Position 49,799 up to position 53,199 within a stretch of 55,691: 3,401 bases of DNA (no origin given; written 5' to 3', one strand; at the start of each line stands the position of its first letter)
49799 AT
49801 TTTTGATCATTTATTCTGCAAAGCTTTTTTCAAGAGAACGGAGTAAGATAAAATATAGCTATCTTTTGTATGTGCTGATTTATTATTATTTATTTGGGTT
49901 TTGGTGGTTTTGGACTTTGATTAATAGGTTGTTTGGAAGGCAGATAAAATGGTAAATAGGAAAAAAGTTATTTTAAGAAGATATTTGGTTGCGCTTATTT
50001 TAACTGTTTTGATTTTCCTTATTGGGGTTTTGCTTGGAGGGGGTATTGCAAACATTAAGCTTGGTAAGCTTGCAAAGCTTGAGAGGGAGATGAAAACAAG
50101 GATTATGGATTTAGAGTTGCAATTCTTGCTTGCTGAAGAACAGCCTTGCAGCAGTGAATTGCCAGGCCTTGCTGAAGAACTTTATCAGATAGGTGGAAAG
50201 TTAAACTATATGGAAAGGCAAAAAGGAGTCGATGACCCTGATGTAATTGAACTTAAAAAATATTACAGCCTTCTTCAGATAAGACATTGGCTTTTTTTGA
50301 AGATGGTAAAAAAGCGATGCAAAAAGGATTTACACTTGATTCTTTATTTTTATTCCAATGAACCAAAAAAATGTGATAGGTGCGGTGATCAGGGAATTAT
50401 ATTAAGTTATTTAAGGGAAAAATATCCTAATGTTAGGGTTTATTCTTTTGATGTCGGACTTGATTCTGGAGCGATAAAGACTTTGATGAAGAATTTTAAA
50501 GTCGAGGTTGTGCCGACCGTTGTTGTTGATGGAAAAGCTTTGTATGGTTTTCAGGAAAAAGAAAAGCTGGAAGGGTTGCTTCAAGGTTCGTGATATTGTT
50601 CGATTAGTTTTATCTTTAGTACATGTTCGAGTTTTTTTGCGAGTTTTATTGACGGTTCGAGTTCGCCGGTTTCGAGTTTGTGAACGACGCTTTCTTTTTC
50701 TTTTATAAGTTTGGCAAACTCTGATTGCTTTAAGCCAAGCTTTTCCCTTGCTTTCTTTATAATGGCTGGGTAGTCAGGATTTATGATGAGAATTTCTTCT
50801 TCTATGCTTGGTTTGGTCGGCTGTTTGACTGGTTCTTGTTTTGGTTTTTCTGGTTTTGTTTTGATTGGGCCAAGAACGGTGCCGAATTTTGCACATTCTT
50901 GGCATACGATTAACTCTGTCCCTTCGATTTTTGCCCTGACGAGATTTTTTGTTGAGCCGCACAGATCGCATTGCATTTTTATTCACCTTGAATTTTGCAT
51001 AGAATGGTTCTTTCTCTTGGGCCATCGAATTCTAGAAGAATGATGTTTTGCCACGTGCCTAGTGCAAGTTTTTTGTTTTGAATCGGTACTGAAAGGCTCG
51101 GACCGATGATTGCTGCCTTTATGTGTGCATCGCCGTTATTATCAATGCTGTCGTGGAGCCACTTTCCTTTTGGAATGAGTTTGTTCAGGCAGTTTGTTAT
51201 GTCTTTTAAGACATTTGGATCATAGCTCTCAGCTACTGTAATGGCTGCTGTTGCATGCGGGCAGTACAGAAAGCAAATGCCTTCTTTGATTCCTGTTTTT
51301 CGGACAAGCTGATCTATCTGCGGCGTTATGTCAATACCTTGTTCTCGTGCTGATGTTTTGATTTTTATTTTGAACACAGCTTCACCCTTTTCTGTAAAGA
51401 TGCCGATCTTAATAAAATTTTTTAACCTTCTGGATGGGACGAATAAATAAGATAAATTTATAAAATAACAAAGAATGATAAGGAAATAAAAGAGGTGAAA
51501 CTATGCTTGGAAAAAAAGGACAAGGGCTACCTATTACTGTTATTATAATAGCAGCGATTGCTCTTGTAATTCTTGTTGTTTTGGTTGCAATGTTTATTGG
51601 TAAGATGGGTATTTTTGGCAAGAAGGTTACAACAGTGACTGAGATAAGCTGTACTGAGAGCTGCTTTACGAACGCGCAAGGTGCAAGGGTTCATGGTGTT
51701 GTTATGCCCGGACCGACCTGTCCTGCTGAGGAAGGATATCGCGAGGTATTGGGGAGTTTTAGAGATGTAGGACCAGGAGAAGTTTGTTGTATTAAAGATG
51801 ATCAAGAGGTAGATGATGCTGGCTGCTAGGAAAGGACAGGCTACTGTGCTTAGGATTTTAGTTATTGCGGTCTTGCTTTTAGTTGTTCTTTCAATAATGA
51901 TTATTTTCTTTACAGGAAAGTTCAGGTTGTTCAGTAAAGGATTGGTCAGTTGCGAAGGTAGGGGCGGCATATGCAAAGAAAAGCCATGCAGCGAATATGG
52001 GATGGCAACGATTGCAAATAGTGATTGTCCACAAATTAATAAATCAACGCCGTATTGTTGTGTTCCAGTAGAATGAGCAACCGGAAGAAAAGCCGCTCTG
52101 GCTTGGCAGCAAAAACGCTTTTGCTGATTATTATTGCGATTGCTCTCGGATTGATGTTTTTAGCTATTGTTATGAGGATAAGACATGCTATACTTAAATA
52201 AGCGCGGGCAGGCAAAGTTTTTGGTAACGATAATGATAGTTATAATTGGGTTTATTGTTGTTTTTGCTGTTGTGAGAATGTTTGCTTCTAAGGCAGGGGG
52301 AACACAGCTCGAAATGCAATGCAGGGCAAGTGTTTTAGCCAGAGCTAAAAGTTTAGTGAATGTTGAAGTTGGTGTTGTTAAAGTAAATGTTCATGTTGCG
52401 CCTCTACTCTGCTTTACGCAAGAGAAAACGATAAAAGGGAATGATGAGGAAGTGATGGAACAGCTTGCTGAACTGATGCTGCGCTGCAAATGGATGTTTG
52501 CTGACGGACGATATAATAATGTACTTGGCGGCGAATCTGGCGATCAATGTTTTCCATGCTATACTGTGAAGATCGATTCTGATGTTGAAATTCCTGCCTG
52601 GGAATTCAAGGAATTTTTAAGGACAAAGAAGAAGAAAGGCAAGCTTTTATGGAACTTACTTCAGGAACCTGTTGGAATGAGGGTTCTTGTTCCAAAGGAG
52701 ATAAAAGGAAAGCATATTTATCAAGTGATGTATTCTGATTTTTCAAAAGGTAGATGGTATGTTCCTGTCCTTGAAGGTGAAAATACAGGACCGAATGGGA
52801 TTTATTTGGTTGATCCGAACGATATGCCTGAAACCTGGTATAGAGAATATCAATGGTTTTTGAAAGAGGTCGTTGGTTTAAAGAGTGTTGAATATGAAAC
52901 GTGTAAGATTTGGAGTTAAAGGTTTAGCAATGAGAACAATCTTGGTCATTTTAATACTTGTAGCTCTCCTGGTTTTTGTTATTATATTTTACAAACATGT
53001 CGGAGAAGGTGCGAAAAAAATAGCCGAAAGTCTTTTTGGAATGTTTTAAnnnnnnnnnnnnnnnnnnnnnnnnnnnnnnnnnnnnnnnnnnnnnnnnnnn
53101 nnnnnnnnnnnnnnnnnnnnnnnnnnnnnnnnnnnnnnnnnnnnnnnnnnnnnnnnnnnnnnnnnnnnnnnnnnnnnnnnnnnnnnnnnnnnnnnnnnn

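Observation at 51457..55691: Operon of at least nine genes dominated by prepilin-like proteins, without any assembly machinery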

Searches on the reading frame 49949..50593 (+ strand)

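Call 59: search_protein_families(library=pfam, max_evalue=0.1, proteins=[window:49949-50593:+])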
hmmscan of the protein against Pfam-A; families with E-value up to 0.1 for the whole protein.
window:49949-50593:+ (214 aa): 2 families
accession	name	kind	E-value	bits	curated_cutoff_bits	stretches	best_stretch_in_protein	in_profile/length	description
PF13346.12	ABC2_membrane_5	-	0.016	15.2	25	1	2-36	72-105/205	ABC-2 family transporter protein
PF07449.17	HyaE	-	0.033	14.7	22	1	133-193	31-89/108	Hydrogenase-1 expression protein HyaE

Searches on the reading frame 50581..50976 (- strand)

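Call 59: search_protein_families(library=pfam, max_evalue=0.1, proteins=[window:50581-50976:-])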
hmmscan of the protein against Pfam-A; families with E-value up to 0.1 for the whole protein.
window:50581-50976:- (131 aa): 9 families
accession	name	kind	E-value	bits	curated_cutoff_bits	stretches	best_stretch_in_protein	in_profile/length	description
PF01381.28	HTH_3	-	9.7e-12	45.2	23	1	73-125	1-53/55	Helix-turn-helix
PF24250.1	HVO_2718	-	3.6e-05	24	30.3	1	2-32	17-48/173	Transcription regulator HVO_2718-like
PF15731.11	MqsA_antitoxin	-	0.00076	20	30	1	19-117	24-118/131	Antitoxin component of bacterial toxin-antitoxin system, MqsA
PF06689.19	zf-C4_ClpX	-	0.0023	18.2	27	1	2-30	2-31/39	ClpX C4-type zinc finger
PF13560.12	HTH_31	-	0.0056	17.4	27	1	74-113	7-47/64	Helix-turn-helix domain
PF08274.17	Zn_Ribbon_YjdM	-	0.0056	17.1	30.8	1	2-29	4-26/30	PhnA Zinc-Ribbon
PF07464.16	ApoLp-III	-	0.023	15.3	36.3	1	39-121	50-130/146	Apolipophorin-III precursor (apoLp-III)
PF13413.12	HTH_25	-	0.052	13.8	24.6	1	73-106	2-35/62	Helix-turn-helix domain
PF14354.12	Lar_restr_allev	-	0.086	13.5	28.6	0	2-30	5-33/58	Restriction alleviation protein Lar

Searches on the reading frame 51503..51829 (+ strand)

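Call 6: search_protein_families(library=pfam, max_evalue=1, proteins=[window:51503-51829:+])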
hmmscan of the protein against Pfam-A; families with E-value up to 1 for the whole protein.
window:51503-51829:+ (108 aa): 1 family
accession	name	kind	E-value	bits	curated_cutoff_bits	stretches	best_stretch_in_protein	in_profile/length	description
PF06103.16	DUF948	-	0.043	14.4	37.2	1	15-38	4-27/89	Bacterial protein of unknown function (DUF948)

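Call 21: search_protein_families(library=ncbifam, max_evalue=1, proteins=[window:51503-51829:+])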
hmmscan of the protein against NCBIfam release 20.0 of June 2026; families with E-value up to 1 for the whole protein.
window:51503-51829:+ (108 aa): 0 families

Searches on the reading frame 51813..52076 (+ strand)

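Call 6: search_protein_families(library=pfam, max_evalue=1, proteins=[window:51813-52076:+])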
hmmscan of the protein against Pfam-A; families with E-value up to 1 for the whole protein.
window:51813-52076:+ (87 aa): 0 families

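Call 21: search_protein_families(library=ncbifam, max_evalue=1, proteins=[window:51813-52076:+])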
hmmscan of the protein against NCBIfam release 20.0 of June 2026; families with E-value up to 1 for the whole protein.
window:51813-52076:+ (87 aa): 1 family
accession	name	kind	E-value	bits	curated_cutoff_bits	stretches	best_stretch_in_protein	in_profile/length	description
NF042931.1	SAG1386_EF1546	equivalog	0.65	10.1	80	1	6-34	24-52/158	SAG1386/EF1546 family surface-associated protein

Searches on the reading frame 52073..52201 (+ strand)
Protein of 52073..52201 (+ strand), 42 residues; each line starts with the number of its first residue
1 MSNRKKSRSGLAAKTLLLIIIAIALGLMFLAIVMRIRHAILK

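Call 6: search_protein_families(library=pfam, max_evalue=1, proteins=[window:52073-52201:+])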
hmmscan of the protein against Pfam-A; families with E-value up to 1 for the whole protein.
window:52073-52201:+ (42 aa): 0 families

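Call 68: search_protein_families(library=pfam, max_evalue=1, proteins=[window:52073-52201:+])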
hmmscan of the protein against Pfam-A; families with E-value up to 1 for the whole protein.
window:52073-52201:+ (42 aa): 0 families

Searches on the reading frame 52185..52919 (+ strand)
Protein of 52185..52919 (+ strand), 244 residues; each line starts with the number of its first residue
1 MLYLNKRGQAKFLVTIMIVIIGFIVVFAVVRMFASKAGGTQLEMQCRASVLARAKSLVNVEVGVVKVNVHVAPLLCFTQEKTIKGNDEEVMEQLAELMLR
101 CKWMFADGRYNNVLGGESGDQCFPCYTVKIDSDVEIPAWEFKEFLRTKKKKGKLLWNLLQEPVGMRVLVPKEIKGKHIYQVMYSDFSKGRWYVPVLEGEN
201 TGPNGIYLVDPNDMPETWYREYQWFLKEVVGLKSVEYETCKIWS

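Call 6: search_protein_families(library=pfam, max_evalue=1, proteins=[window:52185-52919:+])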
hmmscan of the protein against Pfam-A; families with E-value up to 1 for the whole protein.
window:52185-52919:+ (244 aa): 2 families
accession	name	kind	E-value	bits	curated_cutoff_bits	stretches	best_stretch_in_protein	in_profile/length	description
PF14126.11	DUF4293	-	0.11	13.1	27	1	1-51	75-124/153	Domain of unknown function (DUF4293)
PF12669.12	FeoB_associated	-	0.16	12.7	27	1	16-46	5-29/44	FeoB-associated Cys-rich membrane protein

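Call 13: find_encoding_contigs(protein=window:52185-52919:+, flank=10000, max_places=6)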
Protein window:52185-52919:+ (244 aa): 1 contig read that carries it; 1 place shown.
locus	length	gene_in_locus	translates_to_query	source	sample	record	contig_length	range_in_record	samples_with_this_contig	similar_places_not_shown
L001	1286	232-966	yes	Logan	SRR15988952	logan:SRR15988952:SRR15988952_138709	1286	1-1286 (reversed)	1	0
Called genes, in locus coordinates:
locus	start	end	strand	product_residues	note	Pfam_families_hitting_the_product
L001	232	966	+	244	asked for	-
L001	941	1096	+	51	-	-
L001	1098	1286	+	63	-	?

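Call 21: search_protein_families(library=ncbifam, max_evalue=1, proteins=[window:52185-52919:+])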
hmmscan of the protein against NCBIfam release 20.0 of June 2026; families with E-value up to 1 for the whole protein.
window:52185-52919:+ (244 aa): 1 family
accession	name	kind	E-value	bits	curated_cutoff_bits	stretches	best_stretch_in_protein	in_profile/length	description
NF046000.1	MAG1210_fam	subfamily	0.1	11.2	275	1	7-103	62-158/550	MAG1210 family protein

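Call 36: find_homologous_proteins(query=window:52185-52919:+, max_evalue=0.01)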
Query window:52185-52919:+ (244 aa): 2 proteins with E <= 0.01 among 582 candidates.
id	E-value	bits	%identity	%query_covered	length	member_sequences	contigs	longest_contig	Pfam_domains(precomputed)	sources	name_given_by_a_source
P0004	2.5e-138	477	88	100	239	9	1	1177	-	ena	-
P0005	4.5e-52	195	51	83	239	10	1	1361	-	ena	-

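Call 39: find_encoding_contigs(protein=P0005, flank=10000, max_places=6)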
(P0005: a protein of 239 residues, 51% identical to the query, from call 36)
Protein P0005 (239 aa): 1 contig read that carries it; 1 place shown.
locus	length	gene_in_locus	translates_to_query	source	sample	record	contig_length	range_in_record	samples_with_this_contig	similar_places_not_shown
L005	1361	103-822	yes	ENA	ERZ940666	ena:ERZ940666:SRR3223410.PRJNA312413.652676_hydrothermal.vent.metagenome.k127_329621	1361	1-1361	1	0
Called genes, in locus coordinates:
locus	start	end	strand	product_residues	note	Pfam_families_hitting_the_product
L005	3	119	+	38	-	?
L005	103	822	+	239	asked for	-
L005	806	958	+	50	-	-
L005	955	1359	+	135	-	?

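Call 41: find_related_loci(query=A2, collection=metagenome_contigs, flank=10000)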
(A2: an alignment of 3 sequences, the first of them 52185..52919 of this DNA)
Query A2 (244 aa) in metagenome_contigs; peptide patterns used: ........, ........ (x = any residue, [..] = any of these).
100 stretches matched a pattern; 6 encode a relative of the query (tblastn E <= 1e-3); 6 distinct loci.
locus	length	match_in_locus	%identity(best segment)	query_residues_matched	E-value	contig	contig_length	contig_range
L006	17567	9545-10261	88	1-244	4e-132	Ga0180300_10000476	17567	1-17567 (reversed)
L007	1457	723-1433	61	1-231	1e-91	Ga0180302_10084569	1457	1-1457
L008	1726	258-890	51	1-201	2e-62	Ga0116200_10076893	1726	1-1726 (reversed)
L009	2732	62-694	51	1-201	1e-60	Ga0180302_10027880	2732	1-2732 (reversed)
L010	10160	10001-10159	98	1-53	4e-28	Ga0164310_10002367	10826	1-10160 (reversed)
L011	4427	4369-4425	100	1-19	8e-7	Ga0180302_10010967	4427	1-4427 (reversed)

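Call 50: search_solved_structures(query=A2, max_evalue=10)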
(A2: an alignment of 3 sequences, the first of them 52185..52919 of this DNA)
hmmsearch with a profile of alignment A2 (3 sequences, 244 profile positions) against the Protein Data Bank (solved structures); distinct sequences matched with E-value up to 10: 3.
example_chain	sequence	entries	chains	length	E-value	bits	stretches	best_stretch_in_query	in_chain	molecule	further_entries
8dmu_A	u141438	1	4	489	0.057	15.9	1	78-124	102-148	CG3568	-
8qqj_J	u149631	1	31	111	1.9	10.9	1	15-60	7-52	Type IV narrow pilus major component PilA5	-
6xxe_A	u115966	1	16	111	2.2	10.7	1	15-60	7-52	Uncharacterized protein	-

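Call 58: predict_structure(alignment_id=A2)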
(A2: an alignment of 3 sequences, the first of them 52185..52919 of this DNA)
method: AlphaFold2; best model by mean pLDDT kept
length: 244 residues; sequences in the alignment: 3
mean_pLDDT: 51.1   pTM: 0.51
mean pLDDT of the five models: 51.1, 46.8, 43.7, 41.1, 41.1
residues with pLDDT >= 90: 0; 70-90: 45; 50-70: 64; < 50: 135
segments of 3 or more residues with pLDDT < 50: 1-4, 31-39, 41-77, 108-120, 149-151, 153-167, 186-189, 195-244
pLDDT, mean of each block of 10 residues (from residue 1): 49 69 63 41 44 35 30 45 83 77 57 41 65 75 62 46 45 67 56 47 33 35 36 34 33
secondary structure, 60 per line:
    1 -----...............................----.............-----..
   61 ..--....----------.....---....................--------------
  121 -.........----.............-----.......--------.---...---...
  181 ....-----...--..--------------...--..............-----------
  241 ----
elements in order: H6-36 H41-53 E59-62 E65-68 E79-83 H87-106 E122-130 E135-137 H138-147 H153-159 E172-174 E178-184 E190-192 H216-229

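Call 59: search_protein_families(library=pfam, max_evalue=0.1, proteins=[L009:914-2251:+, L009:62-781:+, L011:2040-3473:+])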
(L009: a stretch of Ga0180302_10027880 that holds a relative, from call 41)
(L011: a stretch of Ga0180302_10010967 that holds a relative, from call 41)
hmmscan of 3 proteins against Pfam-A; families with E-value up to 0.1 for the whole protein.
L009:914-2251:+ (445 aa): 1 family
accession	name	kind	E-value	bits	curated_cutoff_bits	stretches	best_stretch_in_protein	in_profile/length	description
PF10538.15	ITAM_Cys-rich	-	0.08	13.3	27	0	73-88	11-26/36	Hantavirus ITAM motif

L009:62-781:+ (239 aa): 2 families
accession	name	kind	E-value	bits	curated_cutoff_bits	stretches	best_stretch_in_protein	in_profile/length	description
PF12669.12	FeoB_associated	-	0.023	15.4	27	1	16-46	5-29/44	FeoB-associated Cys-rich membrane protein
PF14126.11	DUF4293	-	0.082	13.6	27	0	1-47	75-120/153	Domain of unknown function (DUF4293)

L011:2040-3473:+ (477 aa): 2 families
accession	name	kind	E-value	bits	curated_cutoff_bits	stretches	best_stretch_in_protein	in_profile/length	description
PF13231.12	PMT_2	-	8.9e-10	39.4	26.1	1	55-216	2-160/160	Dolichyl-phosphate-mannose-protein mannosyltransferase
PF03901.23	Glyco_transf_22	-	2.4e-09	37.4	23.8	1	9-354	2-365/414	Alg9-like mannosyltransferase family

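Call 63: fold_search(model_id=the predicted structure, library=pdb)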
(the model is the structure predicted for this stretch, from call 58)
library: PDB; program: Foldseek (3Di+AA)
matches with E <= 10: 70; with E <= 0.001: 0
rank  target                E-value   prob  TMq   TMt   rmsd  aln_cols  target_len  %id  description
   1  6t2b_C                9.0e-01  0.03  0.12  0.08  13.7       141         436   13  Glycoside hydrolase family 109 from Akkermansia muciniphila in complex with GalNAc and NAD+. (released 2020-02-26)
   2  6t2b_B                9.6e-01  0.03  0.12  0.08  13.5       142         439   12  Glycoside hydrolase family 109 from Akkermansia muciniphila in complex with GalNAc and NAD+. (released 2020-02-26)
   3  6t2b_D                1.2e+00  0.03  0.12  0.08  13.6       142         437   12  Glycoside hydrolase family 109 from Akkermansia muciniphila in complex with GalNAc and NAD+. (released 2020-02-26)
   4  6t2b_A                1.4e+00  0.03  0.12  0.08  13.7       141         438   13  Glycoside hydrolase family 109 from Akkermansia muciniphila in complex with GalNAc and NAD+. (released 2020-02-26)
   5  3j7a_V                1.9e+00  0.05  0.08  0.13   7.6        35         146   20  Cryo-EM structure of the Plasmodium falciparum 80S ribosome bound to the anti-protozoan drug emetine, small subunit (released 2014-07-16)
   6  7lq6                  2.1e+00  0.01  0.10  0.04  17.9       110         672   13  CryoEM structure of Escherichia coli PBP1b (released 2021-05-26)
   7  4v5o_AQ               2.2e+00  0.06  0.10  0.14   8.4        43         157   16  CRYSTAL STRUCTURE OF THE EUKARYOTIC 40S RIBOSOMAL SUBUNIT IN COMPLEX WITH INITIATION FACTOR 1. (released 2014-07-09)
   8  6iaq_B                2.4e+00  0.01  0.11  0.09  14.2       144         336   12  Structure of Amine Dehydrogenase from Mycobacterium smegmatis (released 2019-03-27)
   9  7qgg_SL               2.5e+00  0.05  0.10  0.15   5.7        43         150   19  Neuronal RNA granules are ribosome complexes stalled at the pre-translocation state (released 2022-10-26)
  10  5t8u_A                2.5e+00  0.02  0.15  0.12  13.0       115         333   10  Crystal structure of P. falciparum LipL1 in complex lipoate (released 2017-05-31)
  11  5xxu_L                2.7e+00  0.03  0.08  0.12   7.8        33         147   24  Small subunit of Toxoplasma gondii ribosome (released 2017-08-30)
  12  8g60_SL               2.9e+00  0.04  0.08  0.13   6.5        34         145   18  mRNA decoding in human is kinetically and structurally distinct from bacteria (CR state) (released 2023-04-19)
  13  9j9h_AE               2.9e+00  0.04  0.08  0.13   7.8        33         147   21  High-resolution cryo-EM structure of the Plasmodium falciparum 80S ribosome bound to RACK1 and E-tRNA (released 2025-06-04)
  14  9f8e_A                2.9e+00  0.01  0.12  0.15  13.8       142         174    8  SLPL/SLPH (H/L) complex from C. difficile SlpA (Ox247_delta_orf2 strain, SLCT11) (released 2025-09-03)
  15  9q7q_EE               3.0e+00  0.04  0.10  0.16   6.8        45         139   22  ABCE1-eRF1-RNC-AMD1C (released 2026-03-04)
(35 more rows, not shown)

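Call 68: search_protein_families(library=pfam, max_evalue=1, proteins=[L009:765-917:+, L007:626-736:+])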
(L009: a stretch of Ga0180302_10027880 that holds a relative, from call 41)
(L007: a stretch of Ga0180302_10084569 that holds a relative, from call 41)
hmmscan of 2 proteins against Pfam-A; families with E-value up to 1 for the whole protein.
L009:765-917:+ (50 aa): 14 families
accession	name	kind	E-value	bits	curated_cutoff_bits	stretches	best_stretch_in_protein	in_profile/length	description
PF13800.11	Sigma_reg_N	-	0.0019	18.9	26.3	1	1-44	3-45/91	Sigma factor regulator N-terminal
PF16982.10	Flp1_like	-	0.017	15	33.5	1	8-29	8-27/49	Putative Flagellin, Flp1-like, domain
PF08999.15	SP_C-Propep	-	0.037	14.3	25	1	9-38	34-63/96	Surfactant protein C, N terminal propeptide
PF15820.10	ECSCR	-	0.078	13.3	27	1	12-40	28-56/104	Endothelial cell-specific chemotaxis regulator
PF05568.16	ASFV_J13L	-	0.082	13.1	23.6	1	11-39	31-58/189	African swine fever virus J13L protein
PF00558.24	Vpu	-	0.2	11.9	24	1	13-41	5-33/81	Vpu protein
PF06024.17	Orf78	-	0.25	12.1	29.4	1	7-31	57-82/101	Orf78 (ac78)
PF11337.13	DUF3139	-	0.27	12.3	27.3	1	11-39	1-28/83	Protein of unknown function (DUF3139)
PF20088.4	DUF6480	-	0.45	10.9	25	1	4-31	46-73/78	Family of unknown function (DUF6480)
PF15339.11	Afaf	-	0.49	10.5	27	1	9-44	132-167/198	Acrosome formation-associated factor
PF15102.11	TMEM154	-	0.5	10.6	30.3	1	15-39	65-96/153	TMEM154 protein family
PF25667.1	ASFV_P17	-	0.52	10.8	27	1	15-32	43-60/117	African swine fever virus minor capsid protein p17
PF10717.14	ODV-E18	-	0.6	10.4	28.1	1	13-28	29-44/87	Occlusion-derived virus envelope protein ODV-E18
PF22812.1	CR_prot_dom_plant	-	0.81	10.6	34.1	1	5-39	34-70/71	Plant cysteine-rich protein domain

L007:626-736:+ (36 aa): 0 families

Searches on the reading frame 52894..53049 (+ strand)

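Call 68: search_protein_families(library=pfam, max_evalue=1, proteins=[window:52894-53049:+])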
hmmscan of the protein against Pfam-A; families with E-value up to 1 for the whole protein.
window:52894-53049:+ (51 aa): 4 families
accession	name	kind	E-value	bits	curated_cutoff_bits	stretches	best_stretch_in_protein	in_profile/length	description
PF16982.10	Flp1_like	-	0.0009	19.1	33.5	1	13-43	9-39/49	Putative Flagellin, Flp1-like, domain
PF12669.12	FeoB_associated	-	0.16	12.7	27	1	15-31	2-18/44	FeoB-associated Cys-rich membrane protein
PF19218.5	CoV_NSP3_C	-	0.17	11.2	25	1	11-42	107-138/459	Coronavirus replicase NSP3, C-terminal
PF10717.14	ODV-E18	-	0.27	11.5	28.1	1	14-34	28-45/87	Occlusion-derived virus envelope protein ODV-E18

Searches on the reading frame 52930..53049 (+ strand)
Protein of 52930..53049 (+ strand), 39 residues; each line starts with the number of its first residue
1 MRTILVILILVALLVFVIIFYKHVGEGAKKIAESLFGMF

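Call 6: search_protein_families(library=pfam, max_evalue=1, proteins=[window:52930-53049:+])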
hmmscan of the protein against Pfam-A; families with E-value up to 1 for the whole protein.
window:52930-53049:+ (39 aa): 3 families
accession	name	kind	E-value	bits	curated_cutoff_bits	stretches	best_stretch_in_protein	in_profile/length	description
PF16982.10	Flp1_like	-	0.0013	18.6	33.5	1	1-31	9-39/49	Putative Flagellin, Flp1-like, domain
PF12669.12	FeoB_associated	-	0.088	13.5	27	1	3-19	2-18/44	FeoB-associated Cys-rich membrane protein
PF19218.5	CoV_NSP3_C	-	0.25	10.7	25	1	3-30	111-138/459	Coronavirus replicase NSP3, C-terminal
